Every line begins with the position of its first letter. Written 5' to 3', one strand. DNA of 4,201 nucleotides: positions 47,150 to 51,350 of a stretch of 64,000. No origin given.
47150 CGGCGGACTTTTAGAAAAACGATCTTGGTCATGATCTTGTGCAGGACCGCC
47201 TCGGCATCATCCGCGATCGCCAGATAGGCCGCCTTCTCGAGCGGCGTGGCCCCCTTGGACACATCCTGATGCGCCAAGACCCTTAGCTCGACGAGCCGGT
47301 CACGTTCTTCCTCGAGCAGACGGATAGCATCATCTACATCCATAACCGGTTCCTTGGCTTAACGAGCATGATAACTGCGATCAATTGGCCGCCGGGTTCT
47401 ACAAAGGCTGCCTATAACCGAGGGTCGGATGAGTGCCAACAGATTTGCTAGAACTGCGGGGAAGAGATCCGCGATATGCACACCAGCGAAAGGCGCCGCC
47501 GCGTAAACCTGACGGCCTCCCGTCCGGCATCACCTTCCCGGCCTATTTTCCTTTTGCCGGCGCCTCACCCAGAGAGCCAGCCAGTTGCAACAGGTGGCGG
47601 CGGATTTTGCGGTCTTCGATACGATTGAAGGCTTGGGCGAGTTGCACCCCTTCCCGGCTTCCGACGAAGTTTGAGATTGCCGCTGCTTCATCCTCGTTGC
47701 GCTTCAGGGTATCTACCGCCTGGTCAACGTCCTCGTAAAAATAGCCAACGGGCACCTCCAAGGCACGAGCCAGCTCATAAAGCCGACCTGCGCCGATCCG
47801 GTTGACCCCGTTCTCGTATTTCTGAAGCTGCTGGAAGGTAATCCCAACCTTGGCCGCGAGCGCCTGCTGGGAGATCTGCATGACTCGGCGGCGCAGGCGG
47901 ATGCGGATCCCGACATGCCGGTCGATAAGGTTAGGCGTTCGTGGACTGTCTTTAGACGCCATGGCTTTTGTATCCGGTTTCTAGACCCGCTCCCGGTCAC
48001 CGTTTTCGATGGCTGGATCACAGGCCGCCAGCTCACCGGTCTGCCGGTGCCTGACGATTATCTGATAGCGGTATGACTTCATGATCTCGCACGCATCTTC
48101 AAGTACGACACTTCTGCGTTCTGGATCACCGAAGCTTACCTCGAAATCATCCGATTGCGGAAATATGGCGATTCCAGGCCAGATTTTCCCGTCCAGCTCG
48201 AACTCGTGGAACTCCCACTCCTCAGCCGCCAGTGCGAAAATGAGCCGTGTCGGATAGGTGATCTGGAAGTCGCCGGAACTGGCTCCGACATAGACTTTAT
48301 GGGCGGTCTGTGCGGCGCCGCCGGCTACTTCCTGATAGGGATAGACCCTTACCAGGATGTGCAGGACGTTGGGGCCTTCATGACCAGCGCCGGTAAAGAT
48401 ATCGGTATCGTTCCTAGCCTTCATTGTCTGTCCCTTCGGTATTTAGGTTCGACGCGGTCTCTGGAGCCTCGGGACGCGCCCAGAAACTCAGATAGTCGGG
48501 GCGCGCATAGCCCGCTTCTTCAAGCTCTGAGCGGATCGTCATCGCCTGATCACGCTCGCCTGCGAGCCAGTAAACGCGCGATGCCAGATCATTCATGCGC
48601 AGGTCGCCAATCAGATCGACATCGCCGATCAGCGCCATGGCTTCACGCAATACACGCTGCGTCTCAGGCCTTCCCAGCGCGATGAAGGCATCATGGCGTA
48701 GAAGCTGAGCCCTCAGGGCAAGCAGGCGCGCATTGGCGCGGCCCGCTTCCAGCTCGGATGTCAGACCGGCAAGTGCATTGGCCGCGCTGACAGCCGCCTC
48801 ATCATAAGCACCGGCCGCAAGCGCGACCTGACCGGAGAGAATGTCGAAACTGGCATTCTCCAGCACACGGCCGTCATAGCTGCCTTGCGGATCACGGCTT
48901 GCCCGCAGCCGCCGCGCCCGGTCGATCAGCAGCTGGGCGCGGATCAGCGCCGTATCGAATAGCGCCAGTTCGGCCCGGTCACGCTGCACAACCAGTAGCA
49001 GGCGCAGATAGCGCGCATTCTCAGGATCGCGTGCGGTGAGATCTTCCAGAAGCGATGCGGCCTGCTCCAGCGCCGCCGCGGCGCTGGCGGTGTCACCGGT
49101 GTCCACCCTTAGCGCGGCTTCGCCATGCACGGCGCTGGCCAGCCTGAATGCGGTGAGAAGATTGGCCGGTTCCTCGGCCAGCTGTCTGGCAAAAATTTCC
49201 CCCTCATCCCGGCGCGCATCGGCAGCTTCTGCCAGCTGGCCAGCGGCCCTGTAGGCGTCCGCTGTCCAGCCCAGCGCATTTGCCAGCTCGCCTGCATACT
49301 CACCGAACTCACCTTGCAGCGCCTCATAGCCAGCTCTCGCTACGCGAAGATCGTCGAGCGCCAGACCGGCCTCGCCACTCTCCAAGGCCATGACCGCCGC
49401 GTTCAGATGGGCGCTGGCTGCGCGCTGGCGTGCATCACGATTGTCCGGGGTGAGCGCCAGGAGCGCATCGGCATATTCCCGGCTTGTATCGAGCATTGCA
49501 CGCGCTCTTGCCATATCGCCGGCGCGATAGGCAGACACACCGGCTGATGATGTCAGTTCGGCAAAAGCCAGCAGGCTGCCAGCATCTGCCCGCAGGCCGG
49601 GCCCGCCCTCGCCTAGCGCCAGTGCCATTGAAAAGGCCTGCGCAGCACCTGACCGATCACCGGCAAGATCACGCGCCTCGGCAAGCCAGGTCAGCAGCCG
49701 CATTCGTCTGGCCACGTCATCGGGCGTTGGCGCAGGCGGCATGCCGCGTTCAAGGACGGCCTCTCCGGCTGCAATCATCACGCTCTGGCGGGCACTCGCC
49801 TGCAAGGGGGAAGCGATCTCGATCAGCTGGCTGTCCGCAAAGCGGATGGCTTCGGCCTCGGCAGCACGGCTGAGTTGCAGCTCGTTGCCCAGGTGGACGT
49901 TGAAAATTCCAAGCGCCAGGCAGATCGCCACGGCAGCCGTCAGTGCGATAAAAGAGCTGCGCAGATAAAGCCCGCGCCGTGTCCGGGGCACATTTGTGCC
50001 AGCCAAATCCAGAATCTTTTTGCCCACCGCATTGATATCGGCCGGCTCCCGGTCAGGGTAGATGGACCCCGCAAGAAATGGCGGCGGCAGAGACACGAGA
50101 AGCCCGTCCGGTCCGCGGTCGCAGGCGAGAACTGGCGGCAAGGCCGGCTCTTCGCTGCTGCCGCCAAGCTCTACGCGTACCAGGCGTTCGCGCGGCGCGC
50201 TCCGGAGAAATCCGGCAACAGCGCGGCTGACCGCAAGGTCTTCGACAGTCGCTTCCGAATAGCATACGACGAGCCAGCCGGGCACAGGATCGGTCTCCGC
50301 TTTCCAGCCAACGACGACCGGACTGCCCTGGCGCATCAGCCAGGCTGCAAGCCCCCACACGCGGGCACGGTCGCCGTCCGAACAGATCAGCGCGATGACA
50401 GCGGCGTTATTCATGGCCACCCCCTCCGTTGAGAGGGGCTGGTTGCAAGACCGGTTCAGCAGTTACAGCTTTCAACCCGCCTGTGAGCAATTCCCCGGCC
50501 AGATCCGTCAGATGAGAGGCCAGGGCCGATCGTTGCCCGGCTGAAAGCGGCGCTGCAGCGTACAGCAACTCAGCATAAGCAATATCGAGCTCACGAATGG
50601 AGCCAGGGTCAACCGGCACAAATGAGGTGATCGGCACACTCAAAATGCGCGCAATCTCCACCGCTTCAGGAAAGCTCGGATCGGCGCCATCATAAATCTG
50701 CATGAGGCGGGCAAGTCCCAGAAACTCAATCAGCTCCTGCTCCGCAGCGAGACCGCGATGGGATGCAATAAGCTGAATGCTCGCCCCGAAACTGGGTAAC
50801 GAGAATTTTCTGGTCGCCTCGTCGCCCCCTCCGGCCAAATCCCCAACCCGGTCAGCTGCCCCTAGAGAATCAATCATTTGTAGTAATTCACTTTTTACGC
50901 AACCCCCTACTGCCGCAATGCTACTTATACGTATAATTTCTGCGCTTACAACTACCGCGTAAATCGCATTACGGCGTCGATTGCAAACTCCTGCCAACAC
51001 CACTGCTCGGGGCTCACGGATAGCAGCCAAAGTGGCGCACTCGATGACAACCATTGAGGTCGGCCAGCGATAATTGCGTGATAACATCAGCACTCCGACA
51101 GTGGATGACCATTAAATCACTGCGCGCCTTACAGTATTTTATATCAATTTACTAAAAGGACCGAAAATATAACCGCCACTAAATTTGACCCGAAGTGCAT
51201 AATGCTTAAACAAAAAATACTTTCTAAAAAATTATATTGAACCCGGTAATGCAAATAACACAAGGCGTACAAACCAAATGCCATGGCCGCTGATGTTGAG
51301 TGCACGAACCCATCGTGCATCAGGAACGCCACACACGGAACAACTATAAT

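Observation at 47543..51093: Four-gene translationally coupled operon: HTH protein, TIR-like/TM/TPR protein, 147-aa protein, XRE regulator. Candidate undescribed sensing or defence module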

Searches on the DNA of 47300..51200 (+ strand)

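Call 9: search_dna_similar(query=window:47300-51200:+, collection=plasmids, mode=near)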
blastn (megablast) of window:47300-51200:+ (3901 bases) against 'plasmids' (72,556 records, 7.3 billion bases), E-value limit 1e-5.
No match.

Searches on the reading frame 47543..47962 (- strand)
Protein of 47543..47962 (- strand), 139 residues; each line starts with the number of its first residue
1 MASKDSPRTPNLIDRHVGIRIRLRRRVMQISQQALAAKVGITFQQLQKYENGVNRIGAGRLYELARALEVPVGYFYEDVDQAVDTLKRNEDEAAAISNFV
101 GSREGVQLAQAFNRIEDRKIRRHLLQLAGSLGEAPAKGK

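Call 3: search_protein_families(library=pfam, proteins=[window:47543-47962:-], max_evalue=0.1)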
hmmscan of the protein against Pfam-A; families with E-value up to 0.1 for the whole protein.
window:47543-47962:- (139 aa): 5 families
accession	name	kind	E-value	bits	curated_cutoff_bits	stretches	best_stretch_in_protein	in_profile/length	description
PF01381.28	HTH_3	-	4.9e-12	46.1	23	1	28-75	8-55/55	Helix-turn-helix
PF12844.13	HTH_19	-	1.9e-06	28.1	30.2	1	18-76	1-59/64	Helix-turn-helix domain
PF13443.12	HTH_26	-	7.6e-06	26.5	22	1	28-77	9-59/63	Cro/C1-type HTH DNA-binding domain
PF13560.12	HTH_31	-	5.2e-05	23.9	27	1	18-71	3-57/64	Helix-turn-helix domain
PF15943.11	YdaS_toxin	-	0.0025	18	30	1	31-68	10-47/65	Bacterial toxin YdaS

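Call 4: search_protein_families(library=padloc, proteins=[window:47543-47962:-], max_evalue=0.1)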
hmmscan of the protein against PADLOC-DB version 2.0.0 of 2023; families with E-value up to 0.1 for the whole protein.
window:47543-47962:- (139 aa): 17 families
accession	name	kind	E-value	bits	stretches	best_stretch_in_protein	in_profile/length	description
PDLC03952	RmrA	-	3.6e-09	34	1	18-85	24-91/395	-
PDLC03949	RmrA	-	5e-09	33.5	1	20-83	6-69/363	-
PDLC03947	RmrA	-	1.3e-08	32.1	1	17-82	12-77/383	-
PDLC02926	HTH_VI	-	2.7e-07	28.7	1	20-76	5-61/92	-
PDLC03946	RmrA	-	4.3e-07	27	1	20-85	6-71/357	-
PDLC03944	RmrA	-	5.4e-07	27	1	17-84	7-74/384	-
PDLC03955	RmrA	-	5.7e-07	27.1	1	20-81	24-85/371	-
PDLC03948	RmrA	-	1.1e-06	25.7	1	16-79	8-71/397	-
PDLC03954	RmrA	-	4.8e-06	23.7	1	14-82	8-76/380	-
PDLC03953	RmrA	-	7.7e-06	23.4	1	16-94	5-84/373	-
PDLC03943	RmrA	-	2.7e-05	21.4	1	18-83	4-69/370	-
PDLC03945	RmrA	-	4.7e-05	20.7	1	18-81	4-67/394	-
PDLC03951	RmrA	-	0.0001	19.4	1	20-82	12-74/400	-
PDLC03956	RmrA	-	0.00022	18.4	1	20-82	15-75/399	-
PDLC04775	PDC-M69A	-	0.0017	16.8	1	16-77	7-68/113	-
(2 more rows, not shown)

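Call 5: search_protein_families(library=ncbifam, proteins=[window:47543-47962:-], max_evalue=0.1)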
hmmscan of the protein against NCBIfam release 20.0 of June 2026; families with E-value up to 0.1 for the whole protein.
window:47543-47962:- (139 aa): 12 families
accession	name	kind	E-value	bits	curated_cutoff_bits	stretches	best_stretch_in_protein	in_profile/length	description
NF047948.1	male_kill_WMK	equivalog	8.4e-11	41.9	300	1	14-104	3-92/300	WO male-killing family protein Wmk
NF041951.1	phage_RstR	subfamily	1.6e-07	31.6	80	1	20-82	6-68/108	RstR family transcriptional repressor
NF007257.0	PRK09706.1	subfamily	3.8e-06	26.8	101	1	15-90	4-80/135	transcriptional repressor DicA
TIGR03070.1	couple_hipB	subfamily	4.3e-06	26.6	71.65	1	17-68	3-54/58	type II toxin-antitoxin system Y4mF family antitoxin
NF006015.0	PRK08154.1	subfamily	5.1e-06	25.9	204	1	13-116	27-123/314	anaerobic benzoate catabolism transcriptional regulator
NF052239.1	antitox_spr1629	equivalog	0.0001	21.5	335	1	17-82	3-67/377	spr1629 family repressor/antitoxin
NF007271.0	PRK09726.1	equivalog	0.0011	18.9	79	1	21-74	17-70/88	type II toxin-antitoxin system antitoxin HipB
NF038139.1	Reg_Aceta_RamB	equivalog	0.002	16.8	700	1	16-81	2-67/465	acetate metabolism transcriptional regulator RamB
TIGR03830.1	CxxCG_CxxCG_HTH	subfamily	0.014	15.2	61.8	1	20-54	69-103/127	type II TA system antitoxin MqsA family protein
NF041575.1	antitoxPezA_Strep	equivalog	0.017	15.1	290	1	18-70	3-55/158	type II toxin-antitoxin system antitoxin PezA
TIGR00270.2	TIGR00270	equivalog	0.051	13.4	110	1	19-52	78-111/159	multiprotein bridging factor aMBF1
NF003162.0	PRK04140.1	equivalog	0.066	12.2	263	1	20-72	130-182/317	transcriptional regulator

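Call 84: search_protein_families(library=phrogs, proteins=[window:47543-47962:-], max_evalue=0.01)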
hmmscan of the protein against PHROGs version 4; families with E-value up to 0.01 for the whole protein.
window:47543-47962:- (139 aa): 11 families
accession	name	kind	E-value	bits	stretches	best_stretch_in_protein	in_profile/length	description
phrog_2439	-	transcription regulation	5.9e-12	46.1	1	16-81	7-72/367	transcriptional regulator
phrog_8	-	transcription regulation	4.9e-11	43.7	1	20-101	165-235/346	transcriptional regulator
phrog_4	-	transcription regulation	9.2e-09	35.7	1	17-82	137-198/400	transcriptional repressor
phrog_2328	-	transcription regulation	1.3e-08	35.7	1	10-75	11-74/128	transcriptional repressor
phrog_5823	-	transcription regulation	2.3e-08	34.6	1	15-97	5-88/404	transcriptional regulator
phrog_3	-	transcription regulation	2.5e-08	35.1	1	17-89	89-163/430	transcriptional repressor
phrog_2967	-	transcription regulation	1.1e-06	29.4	1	17-83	11-77/225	transcriptional regulator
phrog_955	-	DNA, RNA and nucleotide metabolism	2.1e-06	28.5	1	7-103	15-107/142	HTH DNA binding protein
phrog_7241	-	transcription regulation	0.0001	23.3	1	21-72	66-117/122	transcriptional regulator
phrog_2104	-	unknown function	0.0065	17.7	0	20-55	43-78/103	-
phrog_147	-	transcription regulation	0.008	17.5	0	17-65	5-54/100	transcriptional regulator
